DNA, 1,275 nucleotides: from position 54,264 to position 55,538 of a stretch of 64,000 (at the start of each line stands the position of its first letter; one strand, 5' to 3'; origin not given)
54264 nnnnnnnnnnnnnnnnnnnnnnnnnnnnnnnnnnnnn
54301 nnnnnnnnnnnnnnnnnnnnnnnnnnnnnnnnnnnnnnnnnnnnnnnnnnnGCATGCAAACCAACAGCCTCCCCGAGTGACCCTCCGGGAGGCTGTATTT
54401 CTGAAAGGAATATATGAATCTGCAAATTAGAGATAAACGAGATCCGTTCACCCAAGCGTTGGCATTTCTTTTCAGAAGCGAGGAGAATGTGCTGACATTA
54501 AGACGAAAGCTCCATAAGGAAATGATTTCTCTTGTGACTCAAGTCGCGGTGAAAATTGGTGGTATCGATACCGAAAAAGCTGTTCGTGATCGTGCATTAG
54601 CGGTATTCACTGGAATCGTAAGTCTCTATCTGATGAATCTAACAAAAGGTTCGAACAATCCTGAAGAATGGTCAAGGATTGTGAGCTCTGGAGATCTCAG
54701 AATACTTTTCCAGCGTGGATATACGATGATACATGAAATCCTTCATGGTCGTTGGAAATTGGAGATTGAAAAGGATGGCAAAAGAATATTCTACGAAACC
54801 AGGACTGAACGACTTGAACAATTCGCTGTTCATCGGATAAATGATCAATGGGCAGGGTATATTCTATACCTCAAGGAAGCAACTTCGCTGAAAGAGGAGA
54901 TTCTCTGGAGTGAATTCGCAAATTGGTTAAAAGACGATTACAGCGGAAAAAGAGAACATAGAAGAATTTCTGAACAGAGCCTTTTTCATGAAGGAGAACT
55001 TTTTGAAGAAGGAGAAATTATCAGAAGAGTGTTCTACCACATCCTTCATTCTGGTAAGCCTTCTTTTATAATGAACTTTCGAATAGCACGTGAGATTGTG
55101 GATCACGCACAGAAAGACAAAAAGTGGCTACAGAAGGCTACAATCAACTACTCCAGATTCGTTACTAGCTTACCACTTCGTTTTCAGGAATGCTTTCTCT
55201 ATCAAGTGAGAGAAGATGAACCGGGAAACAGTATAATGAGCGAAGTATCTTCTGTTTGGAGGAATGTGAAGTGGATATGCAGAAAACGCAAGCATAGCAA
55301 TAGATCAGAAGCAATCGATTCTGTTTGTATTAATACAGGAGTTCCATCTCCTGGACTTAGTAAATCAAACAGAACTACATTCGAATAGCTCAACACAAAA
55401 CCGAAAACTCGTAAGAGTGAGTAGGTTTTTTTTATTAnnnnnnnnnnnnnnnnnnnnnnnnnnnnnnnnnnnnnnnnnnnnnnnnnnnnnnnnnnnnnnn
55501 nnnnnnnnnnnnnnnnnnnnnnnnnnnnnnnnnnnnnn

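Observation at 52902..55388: G+C-rich four-gene cassette (J-domain protein plus three unknowns) abutting an IS1595-like element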

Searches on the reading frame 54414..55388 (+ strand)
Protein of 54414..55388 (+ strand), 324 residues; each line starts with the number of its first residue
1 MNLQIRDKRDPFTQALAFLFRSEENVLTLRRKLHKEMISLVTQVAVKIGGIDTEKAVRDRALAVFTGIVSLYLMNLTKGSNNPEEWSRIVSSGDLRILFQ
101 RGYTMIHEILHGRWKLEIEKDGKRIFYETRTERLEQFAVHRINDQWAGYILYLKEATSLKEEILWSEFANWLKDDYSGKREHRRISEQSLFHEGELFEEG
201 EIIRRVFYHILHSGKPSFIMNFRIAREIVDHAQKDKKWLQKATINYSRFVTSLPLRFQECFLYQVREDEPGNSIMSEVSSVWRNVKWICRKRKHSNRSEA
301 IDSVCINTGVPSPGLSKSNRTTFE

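Call 5: search_protein_families(library=pfam, proteins=[window:54414-55388:+], max_evalue=0.1)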
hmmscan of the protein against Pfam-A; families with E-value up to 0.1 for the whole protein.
window:54414-55388:+ (324 aa): 0 families

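Call 6: search_protein_families(library=padloc, proteins=[window:54414-55388:+], max_evalue=0.1)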
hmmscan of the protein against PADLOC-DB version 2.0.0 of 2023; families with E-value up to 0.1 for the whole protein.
window:54414-55388:+ (324 aa): 0 families

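Call 7: search_protein_families(library=phrogs, proteins=[window:54414-55388:+], max_evalue=1)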
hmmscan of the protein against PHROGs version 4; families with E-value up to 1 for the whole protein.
window:54414-55388:+ (324 aa): 1 family
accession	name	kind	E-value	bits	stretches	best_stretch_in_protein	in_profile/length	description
phrog_28179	-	unknown function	0.18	13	1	180-238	40-94/116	-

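Call 8: search_protein_families(library=ncbifam, proteins=[window:54414-55388:+], max_evalue=1)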
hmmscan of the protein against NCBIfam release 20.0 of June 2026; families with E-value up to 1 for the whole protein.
window:54414-55388:+ (324 aa): 1 family
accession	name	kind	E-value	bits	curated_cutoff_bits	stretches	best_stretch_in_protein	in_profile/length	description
NF005650.0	PRK07417.1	equivalog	0.13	11.6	290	0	15-66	126-179/281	prephenate/arogenate dehydrogenase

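Call 18: find_homologous_proteins(query=window:54414-55385:+, max_evalue=0.001)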
Query window:54414-55385:+ (324 aa): 5 proteins with E <= 0.001 among 790 candidates.
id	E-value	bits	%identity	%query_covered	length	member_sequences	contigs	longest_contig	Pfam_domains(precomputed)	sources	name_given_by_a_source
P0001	8.4e-215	730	100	100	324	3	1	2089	-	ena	-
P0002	3.1e-76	275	45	97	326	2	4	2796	-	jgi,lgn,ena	-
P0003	9.3e-51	191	35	99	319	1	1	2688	-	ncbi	-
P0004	2.2e-42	163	36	89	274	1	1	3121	-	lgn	-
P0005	9.3e-34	135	31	97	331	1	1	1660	-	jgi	jgi:hypothetical protein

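Call 31: search_solved_structures(query=window:54414-55385:+, max_evalue=10)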
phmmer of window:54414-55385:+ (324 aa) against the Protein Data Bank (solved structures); distinct sequences matched with E-value up to 10: 0.

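Call 36: search_protein_families(library=ncbifam, alignment_id=A1, max_evalue=10)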
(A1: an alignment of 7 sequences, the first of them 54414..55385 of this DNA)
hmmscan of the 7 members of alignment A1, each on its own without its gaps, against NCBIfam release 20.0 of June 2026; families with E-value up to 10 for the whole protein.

A. member 1, window:54414-55385:+ (324 aa): 1 family
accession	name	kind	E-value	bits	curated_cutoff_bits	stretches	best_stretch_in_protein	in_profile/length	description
NF005650.0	PRK07417.1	equivalog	0.13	11.6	290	1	15-66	126-179/281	prephenate/arogenate dehydrogenase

B. families by the number of members that match (of 7 scanned): 2 families
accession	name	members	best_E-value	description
NF047890.1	ColdAdpAtcC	1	1.2e-05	cold adaptation protein AtcC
NF005650.0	PRK07417.1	1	0.13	prephenate/arogenate dehydrogenase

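Call 37: search_protein_families(library=ncbifam, proteins=[P0002, P0003, P0004, P0005], max_evalue=10)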
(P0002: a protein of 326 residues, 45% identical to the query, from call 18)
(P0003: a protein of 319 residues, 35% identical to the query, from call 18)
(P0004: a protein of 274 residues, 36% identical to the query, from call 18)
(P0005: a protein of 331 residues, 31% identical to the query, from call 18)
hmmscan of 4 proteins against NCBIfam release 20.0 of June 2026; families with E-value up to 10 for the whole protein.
P0002 (326 aa): 0 families

P0003 (319 aa): 0 families

P0004 (274 aa): 1 family
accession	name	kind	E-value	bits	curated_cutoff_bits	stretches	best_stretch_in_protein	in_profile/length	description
NF047890.1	ColdAdpAtcC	equivalog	1.2e-05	25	370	1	30-238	67-262/297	cold adaptation protein AtcC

P0005 (331 aa): 0 families

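Call 50: search_protein_representatives(alignment_id=A3)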
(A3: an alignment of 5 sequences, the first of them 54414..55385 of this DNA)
Query: 5 sequences, 315 profile positions. Proteins with E-value up to 0.001 (for the whole library): 55; up to 1e-10: 36; up to 1e-30: 15. The best 55 are listed.
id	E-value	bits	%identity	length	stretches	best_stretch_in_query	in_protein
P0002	2.8e-145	499.8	-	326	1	1-314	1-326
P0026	1.1e-107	376.4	-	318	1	2-314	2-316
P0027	9.4e-99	347.0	-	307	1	1-308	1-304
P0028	3.1e-94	332.1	-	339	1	1-314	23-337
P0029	6.4e-94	331.1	-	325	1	1-308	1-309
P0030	1.6e-93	329.8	-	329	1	1-314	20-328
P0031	1.3e-89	316.9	-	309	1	1-313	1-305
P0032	2.9e-76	273.1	-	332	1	1-310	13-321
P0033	1.7e-70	254.1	-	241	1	2-241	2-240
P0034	6.9e-58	212.7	-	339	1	7-301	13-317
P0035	2.4e-51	191.2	-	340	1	5-295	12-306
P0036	1.5e-48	182.1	-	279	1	40-308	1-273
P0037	1.2e-41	159.4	-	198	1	132-306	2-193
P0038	1.7e-40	155.6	-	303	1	5-264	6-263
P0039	9.6e-37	143.3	-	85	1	1-80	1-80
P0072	2.6e-05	40.0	-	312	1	63-284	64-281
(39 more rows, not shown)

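Call 52: search_protein_families(library=ncbifam, alignment_id=A4, max_evalue=0.001)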
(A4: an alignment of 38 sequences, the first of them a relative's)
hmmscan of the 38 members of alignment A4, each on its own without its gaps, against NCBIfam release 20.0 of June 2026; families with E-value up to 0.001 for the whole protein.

A. member 1, P0040 (324 aa): 0 families

B. families by the number of members that match (of 38 scanned): 3 families
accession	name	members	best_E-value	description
NF047890.1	ColdAdpAtcC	9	8.6e-18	cold adaptation protein AtcC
TIGR01848.1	PHA_reg_PhaR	1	0.00014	polyhydroxyalkanoate synthesis repressor PhaR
NF005638.0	PRK07399.1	1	0.0003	DNA polymerase III subunit delta'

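Call 54: find_homologous_proteins(query=A5, max_evalue=0.001)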
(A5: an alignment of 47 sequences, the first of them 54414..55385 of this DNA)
Query A5 (47 sequences) (324 aa, profile of the alignment): 8 proteins with E <= 0.001 among 6174 candidates.
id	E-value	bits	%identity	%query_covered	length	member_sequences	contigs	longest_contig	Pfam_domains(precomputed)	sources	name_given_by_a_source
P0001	2.5e-85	304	100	100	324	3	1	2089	-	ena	-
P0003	4.9e-82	293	35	99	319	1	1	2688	-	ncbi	-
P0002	2.4e-81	291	45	97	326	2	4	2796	-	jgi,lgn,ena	-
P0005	4.5e-70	254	31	97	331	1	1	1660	-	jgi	jgi:hypothetical protein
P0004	3.4e-65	238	36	89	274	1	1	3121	-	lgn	-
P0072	2.8e-51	192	-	-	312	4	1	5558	-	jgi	-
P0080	2.9e-30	123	-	-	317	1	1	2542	PF19676.6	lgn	-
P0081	2.9e-28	117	-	-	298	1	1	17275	-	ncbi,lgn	-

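Call 55: find_encoding_contigs(protein=P0081, flank=6000, max_places=2)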
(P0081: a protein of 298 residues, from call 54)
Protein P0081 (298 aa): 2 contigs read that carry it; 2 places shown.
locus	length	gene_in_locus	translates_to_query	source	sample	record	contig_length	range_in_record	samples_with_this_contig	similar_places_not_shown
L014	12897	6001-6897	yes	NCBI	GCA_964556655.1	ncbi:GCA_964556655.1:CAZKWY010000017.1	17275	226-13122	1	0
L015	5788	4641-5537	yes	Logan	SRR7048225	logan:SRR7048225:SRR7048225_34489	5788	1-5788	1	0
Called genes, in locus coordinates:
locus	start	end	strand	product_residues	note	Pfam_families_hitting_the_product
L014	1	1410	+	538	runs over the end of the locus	PF00239:Resolvase, PF07508:Recombinase, PF13408:Zn_ribbon_recom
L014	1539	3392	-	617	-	PF06480:FtsH_ext, PF07728:AAA_5 (faint), PF00004:AAA, PF20720:nSTAND3 (faint), PF17862:AAA_lid_3, PF01434:Peptidase_M41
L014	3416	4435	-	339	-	PF00575:S1 (weak), PF21710:Spt6_S1 (faint), PF00575:S1, PF23459:S1_RRP5 (weak), PF00575:S1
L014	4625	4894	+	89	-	PF00226:DnaJ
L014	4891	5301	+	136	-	PF27445:AtcA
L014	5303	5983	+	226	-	PF27486:AtcB_N (weak)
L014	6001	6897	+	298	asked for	-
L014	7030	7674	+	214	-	PF13483:Lactamase_B_3, PF12706:Lactamase_B_2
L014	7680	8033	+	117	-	-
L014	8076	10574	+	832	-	PF00521:DNA_topoisoIV, PF03989:DNA_gyraseA_C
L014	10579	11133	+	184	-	PF01209:Ubie_methyltran, PF02475:TRM5-TYW2_MTfase (weak), PF05175:MTS, PF12847:Methyltransf_18 (weak), PF13847:Methyltransf_31, PF08241:Methyltransf_11, PF08242:Methyltransf_12, PF13649:Methyltransf_25, +2 more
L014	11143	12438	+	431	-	PF01547:SBP_bac_1, PF13416:SBP_bac_8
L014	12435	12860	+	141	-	PF18895:T4SS_pilin (weak)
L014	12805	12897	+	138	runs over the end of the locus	PF04956:TrbC, PF18895:T4SS_pilin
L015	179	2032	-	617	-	PF06480:FtsH_ext, PF07728:AAA_5 (faint), PF00004:AAA, PF20720:nSTAND3 (faint), PF17862:AAA_lid_3, PF01434:Peptidase_M41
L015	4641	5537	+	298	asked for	-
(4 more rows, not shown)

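Call 56: find_encoding_contigs(protein=P0072, flank=6000, max_places=2)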
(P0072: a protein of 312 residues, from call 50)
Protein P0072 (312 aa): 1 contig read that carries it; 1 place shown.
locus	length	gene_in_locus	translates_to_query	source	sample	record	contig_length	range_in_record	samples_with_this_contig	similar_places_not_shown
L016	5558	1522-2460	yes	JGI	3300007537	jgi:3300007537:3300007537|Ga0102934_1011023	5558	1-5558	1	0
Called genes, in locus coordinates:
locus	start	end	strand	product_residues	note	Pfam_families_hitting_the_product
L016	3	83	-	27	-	?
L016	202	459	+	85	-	PF00226:DnaJ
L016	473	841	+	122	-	PF27445:AtcA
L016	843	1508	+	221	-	-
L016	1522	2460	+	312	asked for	-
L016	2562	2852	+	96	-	-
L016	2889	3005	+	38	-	-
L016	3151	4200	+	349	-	-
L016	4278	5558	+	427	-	?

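Call 57: find_encoding_contigs(protein=P0080, flank=6000, max_places=2)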
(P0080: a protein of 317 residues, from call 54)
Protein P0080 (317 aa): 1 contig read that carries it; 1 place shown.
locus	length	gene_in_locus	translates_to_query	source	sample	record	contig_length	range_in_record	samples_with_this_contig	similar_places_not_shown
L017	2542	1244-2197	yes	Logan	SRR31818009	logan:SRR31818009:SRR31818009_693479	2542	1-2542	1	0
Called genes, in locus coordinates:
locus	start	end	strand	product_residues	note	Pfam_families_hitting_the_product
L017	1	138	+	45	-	?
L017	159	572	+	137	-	PF27445:AtcA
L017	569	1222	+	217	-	-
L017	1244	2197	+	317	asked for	PF19676:DUF6178 (faint)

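Call 60: search_protein_families(library=ncbifam, proteins=[L014:4625-4891:+, L014:4891-5298:+, L014:5303-5980:+, L014:6001-6894:+, L016:202-456:+, L016:473-838:+, L016:843-1505:+, L016:1522-2457:+, L017:569-1219:+, L017:1244-2194:+], max_evalue=0.01)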
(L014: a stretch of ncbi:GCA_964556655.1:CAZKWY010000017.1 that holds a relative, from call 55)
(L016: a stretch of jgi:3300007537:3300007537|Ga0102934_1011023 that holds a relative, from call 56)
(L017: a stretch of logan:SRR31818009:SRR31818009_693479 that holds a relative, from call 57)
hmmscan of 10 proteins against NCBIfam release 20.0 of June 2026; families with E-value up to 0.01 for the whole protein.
L014:4625-4891:+ (89 aa): 15 families
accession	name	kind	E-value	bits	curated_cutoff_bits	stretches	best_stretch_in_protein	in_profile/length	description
NF010892.0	PRK14299.1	equivalog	7.3e-21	74.7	392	1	2-69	5-71/291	chaperone protein DnaJ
NF037946.1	terminal_TopJ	equivalog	2.4e-20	72.7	300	1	2-86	6-93/810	terminal organelle assembly protein TopJ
TIGR02349.1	DnaJ_bact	equivalog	4.7e-20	72.3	377.2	1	2-60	1-60/354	molecular chaperone DnaJ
NF010871.0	PRK14278.1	equivalog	7.9e-20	71.1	502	1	2-59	4-61/378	molecular chaperone DnaJ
NF010885.0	PRK14292.1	equivalog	9e-19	67.7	585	1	1-68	2-68/371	chaperone protein DnaJ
TIGR03835.1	termin_org_DnaJ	equivalog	2.3e-17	62.7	512.25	1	2-86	3-90/871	terminal organelle assembly protein TopJ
NF008035.0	PRK10767.1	subfamily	1.6e-15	57.1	338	1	2-60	5-64/374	molecular chaperone DnaJ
NF007618.0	PRK10266.1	equivalog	1e-14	54.7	403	1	2-72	5-75/306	curved DNA-binding protein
NF010874.0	PRK14281.1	equivalog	2e-13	50.2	619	1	2-63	4-66/397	chaperone protein DnaJ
NF010894.0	PRK14301.1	equivalog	4.2e-13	49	548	1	2-63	5-67/373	chaperone protein DnaJ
NF010872.0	PRK14279.1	equivalog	7.5e-13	48.3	556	1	2-59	10-68/394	molecular chaperone DnaJ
NF050028.1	CldAdptActJ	equivalog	2.3e-09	37.6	150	1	3-59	4-66/93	cold adaptation protein ActJcold adaptation protein ActJ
NF006948.0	PRK09430.1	equivalog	1.8e-07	31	162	1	2-32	201-231/267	co-chaperone DjlA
TIGR00714.1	hscB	equivalog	0.00013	22.1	46.75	1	18-59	8-53/156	Fe-S protein assembly co-chaperone HscB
NF006502.0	PRK08937.3-2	equivalog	0.00093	18.7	259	1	3-54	205-262/275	adenylosuccinate lyase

L014:4891-5298:+ (136 aa): 1 family
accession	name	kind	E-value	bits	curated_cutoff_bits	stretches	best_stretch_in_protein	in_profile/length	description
NF047888.1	ColdAdpAtcA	equivalog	5e-07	29.7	200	1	16-90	16-92/178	cold adaptation protein AtcA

L014:5303-5980:+ (226 aa): 1 family
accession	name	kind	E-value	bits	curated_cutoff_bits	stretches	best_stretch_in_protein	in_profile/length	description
NF047889.1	ColdAdpAtcB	equivalog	4.5e-09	36.1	440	1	15-153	12-145/252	cold adaptation protein AtcB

L014:6001-6894:+ (298 aa): 1 family
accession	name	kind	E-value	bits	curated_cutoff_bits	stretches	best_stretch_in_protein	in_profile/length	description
NF047890.1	ColdAdpAtcC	equivalog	6e-19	68.6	370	1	8-150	8-150/297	cold adaptation protein AtcC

L016:202-456:+ (85 aa): 15 families
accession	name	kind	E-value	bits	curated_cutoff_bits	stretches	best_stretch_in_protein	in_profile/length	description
TIGR02349.1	DnaJ_bact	equivalog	6.6e-21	75.1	377.2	1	3-65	2-64/354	molecular chaperone DnaJ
NF008035.0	PRK10767.1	subfamily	6.6e-19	68.2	338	1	2-64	5-67/374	molecular chaperone DnaJ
NF010894.0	PRK14301.1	equivalog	2.1e-18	66.5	548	1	2-65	5-68/373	chaperone protein DnaJ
NF010874.0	PRK14281.1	equivalog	4.5e-17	62.3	619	1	2-64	4-66/397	chaperone protein DnaJ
NF010871.0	PRK14278.1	equivalog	7.7e-17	61.2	502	1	2-60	4-61/378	molecular chaperone DnaJ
NF010872.0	PRK14279.1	equivalog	3.8e-16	59.2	556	1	2-63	10-71/394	molecular chaperone DnaJ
NF010885.0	PRK14292.1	equivalog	7.2e-16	58.1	585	1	1-64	2-64/371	chaperone protein DnaJ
NF010892.0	PRK14299.1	equivalog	2.4e-15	56.5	392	1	2-61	5-63/291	chaperone protein DnaJ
NF037946.1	terminal_TopJ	equivalog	4.7e-14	51.8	300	1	2-62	6-65/810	terminal organelle assembly protein TopJ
TIGR03835.1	termin_org_DnaJ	equivalog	2.3e-12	46.1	512.25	1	2-65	3-65/871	terminal organelle assembly protein TopJ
NF050028.1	CldAdptActJ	equivalog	1.9e-11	44.3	150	1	4-82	5-90/93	cold adaptation protein ActJcold adaptation protein ActJ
NF007618.0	PRK10266.1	equivalog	1.2e-10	41.3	403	1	2-69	5-71/306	curved DNA-binding protein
NF006948.0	PRK09430.1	equivalog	2.6e-07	30.5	162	1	2-33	201-232/267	co-chaperone DjlA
NF006502.0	PRK08937.3-2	equivalog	0.0004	20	259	1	4-54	206-261/275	adenylosuccinate lyase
NF006504.0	PRK08937.3-4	equivalog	0.0077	15.6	256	1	5-54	206-260/268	adenylosuccinate lyase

L016:473-838:+ (122 aa): 1 family
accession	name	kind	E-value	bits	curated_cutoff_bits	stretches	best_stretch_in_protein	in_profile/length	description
NF047888.1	ColdAdpAtcA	equivalog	1.8e-11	44.2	200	1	5-119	10-127/178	cold adaptation protein AtcA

L016:843-1505:+ (221 aa): 1 family
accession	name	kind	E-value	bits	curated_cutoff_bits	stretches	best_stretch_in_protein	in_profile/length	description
NF047889.1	ColdAdpAtcB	equivalog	3.4e-09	36.5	440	1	14-132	12-131/252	cold adaptation protein AtcB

L016:1522-2457:+ (312 aa): 1 family
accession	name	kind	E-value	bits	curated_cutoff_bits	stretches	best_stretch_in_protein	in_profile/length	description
NF047890.1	ColdAdpAtcC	equivalog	8.6e-18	64.8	370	1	8-180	8-179/297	cold adaptation protein AtcC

L017:569-1219:+ (217 aa): 1 family
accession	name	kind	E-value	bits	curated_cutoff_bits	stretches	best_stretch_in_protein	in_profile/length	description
NF047889.1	ColdAdpAtcB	equivalog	7e-11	42.1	440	1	15-155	11-150/252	cold adaptation protein AtcB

L017:1244-2194:+ (317 aa): 1 family
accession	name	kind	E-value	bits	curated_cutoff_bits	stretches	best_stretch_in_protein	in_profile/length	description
NF047890.1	ColdAdpAtcC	equivalog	1.2e-20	74.2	370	1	9-147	9-149/297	cold adaptation protein AtcC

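Call 67: search_dna_similar(query=P0080, collection=plasmids, mode=protein, max_evalue=0.01)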
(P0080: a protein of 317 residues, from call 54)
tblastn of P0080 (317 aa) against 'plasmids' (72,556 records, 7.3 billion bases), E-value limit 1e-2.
Records with a match: 1; places in all: 1; records where one place covers at least 80% of the query: 0.
Best place of each record, by identity: <60% 1.
By first word of the organism name: Aeromonas 1.
By predicted mobility (MOB-suite, as given by PLSDB): non-mobilizable 1.
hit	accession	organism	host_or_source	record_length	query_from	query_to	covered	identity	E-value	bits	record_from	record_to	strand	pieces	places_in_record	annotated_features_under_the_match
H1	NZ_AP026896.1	Aeromonas caviae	Microbe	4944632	12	146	43%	29.9%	2e-12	76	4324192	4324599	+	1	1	none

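Call 68: get_annotated_region(hit=H1, flank=4000)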
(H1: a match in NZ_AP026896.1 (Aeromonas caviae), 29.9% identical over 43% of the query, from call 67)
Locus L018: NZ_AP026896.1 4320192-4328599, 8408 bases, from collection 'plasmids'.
description: Aeromonas caviae strain KAM479 plasmid pKAM479_3, complete sequence
organism: Aeromonas caviae (NCBI taxid 648)
taxonomy: Bacteria; Pseudomonadota; Gammaproteobacteria; Aeromonadales; Aeromonadaceae; Aeromonas; Aeromonas caviae
host: -; source: Microbe; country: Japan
typing (MOB-suite, as given by PLSDB): non-mobilizable
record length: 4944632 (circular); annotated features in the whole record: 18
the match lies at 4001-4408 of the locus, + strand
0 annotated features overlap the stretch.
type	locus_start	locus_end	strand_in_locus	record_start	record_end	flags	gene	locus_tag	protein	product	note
